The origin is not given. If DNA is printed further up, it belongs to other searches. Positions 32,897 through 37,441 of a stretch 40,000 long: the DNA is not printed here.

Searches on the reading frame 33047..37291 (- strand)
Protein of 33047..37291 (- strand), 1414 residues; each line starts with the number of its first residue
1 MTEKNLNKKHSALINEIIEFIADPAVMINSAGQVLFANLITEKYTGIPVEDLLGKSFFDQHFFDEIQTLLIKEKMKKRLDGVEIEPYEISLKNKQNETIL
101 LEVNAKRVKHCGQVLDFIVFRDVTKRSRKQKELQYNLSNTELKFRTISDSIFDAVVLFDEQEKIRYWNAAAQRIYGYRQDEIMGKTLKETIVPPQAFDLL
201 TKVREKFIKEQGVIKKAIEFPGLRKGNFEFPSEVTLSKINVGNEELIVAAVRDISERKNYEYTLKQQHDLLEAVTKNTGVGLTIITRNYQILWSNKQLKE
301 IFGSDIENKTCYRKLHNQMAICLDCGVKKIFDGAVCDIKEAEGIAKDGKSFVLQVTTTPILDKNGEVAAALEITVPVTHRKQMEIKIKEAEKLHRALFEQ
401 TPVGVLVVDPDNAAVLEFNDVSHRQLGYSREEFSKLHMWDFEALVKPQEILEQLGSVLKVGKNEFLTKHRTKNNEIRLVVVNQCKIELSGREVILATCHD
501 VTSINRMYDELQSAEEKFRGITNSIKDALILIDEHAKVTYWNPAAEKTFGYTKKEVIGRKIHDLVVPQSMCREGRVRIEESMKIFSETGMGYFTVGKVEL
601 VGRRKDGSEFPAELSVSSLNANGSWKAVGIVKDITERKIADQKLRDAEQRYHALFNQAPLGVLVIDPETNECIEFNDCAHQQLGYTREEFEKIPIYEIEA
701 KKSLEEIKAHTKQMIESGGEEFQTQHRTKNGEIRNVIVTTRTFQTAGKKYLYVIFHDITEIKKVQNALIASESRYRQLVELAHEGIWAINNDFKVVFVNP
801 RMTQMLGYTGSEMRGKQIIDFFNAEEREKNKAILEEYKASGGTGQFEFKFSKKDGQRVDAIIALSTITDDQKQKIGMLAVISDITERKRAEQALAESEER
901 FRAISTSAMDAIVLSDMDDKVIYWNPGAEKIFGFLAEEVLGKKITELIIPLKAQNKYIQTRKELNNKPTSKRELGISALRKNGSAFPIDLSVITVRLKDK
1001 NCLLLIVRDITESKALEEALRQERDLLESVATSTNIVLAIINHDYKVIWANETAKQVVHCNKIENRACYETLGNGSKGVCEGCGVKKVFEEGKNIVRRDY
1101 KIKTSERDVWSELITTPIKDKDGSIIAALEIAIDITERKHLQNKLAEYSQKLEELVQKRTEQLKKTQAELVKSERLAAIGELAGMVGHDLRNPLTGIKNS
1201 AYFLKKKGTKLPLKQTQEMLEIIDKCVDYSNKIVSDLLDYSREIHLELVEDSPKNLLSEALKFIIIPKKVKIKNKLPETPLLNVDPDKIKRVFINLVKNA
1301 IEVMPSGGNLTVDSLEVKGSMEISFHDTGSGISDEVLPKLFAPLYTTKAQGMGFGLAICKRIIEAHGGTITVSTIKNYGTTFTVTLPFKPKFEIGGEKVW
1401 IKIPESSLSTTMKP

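Call 57: find_encoding_contigs(protein=window:33047-37291:-, flank=10000, max_places=1)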
Protein window:33047-37291:- (1414 aa): 3 contigs read that carry it; 1 place shown.
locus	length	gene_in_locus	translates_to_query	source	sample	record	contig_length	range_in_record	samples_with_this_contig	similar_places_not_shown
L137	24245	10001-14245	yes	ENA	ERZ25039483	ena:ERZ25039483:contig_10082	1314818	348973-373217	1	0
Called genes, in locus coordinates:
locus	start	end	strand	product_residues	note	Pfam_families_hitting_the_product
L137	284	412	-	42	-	-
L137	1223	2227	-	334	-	-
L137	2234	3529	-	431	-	PF04055:Radical_SAM, PF13353:Fer4_12, PF13186:SPASM (weak)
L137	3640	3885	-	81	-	-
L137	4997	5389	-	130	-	-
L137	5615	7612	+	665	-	-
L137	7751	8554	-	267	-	-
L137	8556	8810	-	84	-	-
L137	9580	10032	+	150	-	-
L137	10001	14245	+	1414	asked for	PF00989:PAS, PF08448:PAS_4, PF13426:PAS_9, PF00989:PAS, PF08448:PAS_4, PF13188:PAS_8, PF13426:PAS_9, PF13426:PAS_9, +23 more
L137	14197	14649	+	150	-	PF00072:Response_reg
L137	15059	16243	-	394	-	PF00389:2-Hacid_dh, PF02826:2-Hacid_dh_C, PF01842:ACT (weak)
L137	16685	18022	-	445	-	PF00464:SHMT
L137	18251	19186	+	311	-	PF00288:GHMP_kinases_N, PF08544:GHMP_kinases_C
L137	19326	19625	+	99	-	PF01206:TusA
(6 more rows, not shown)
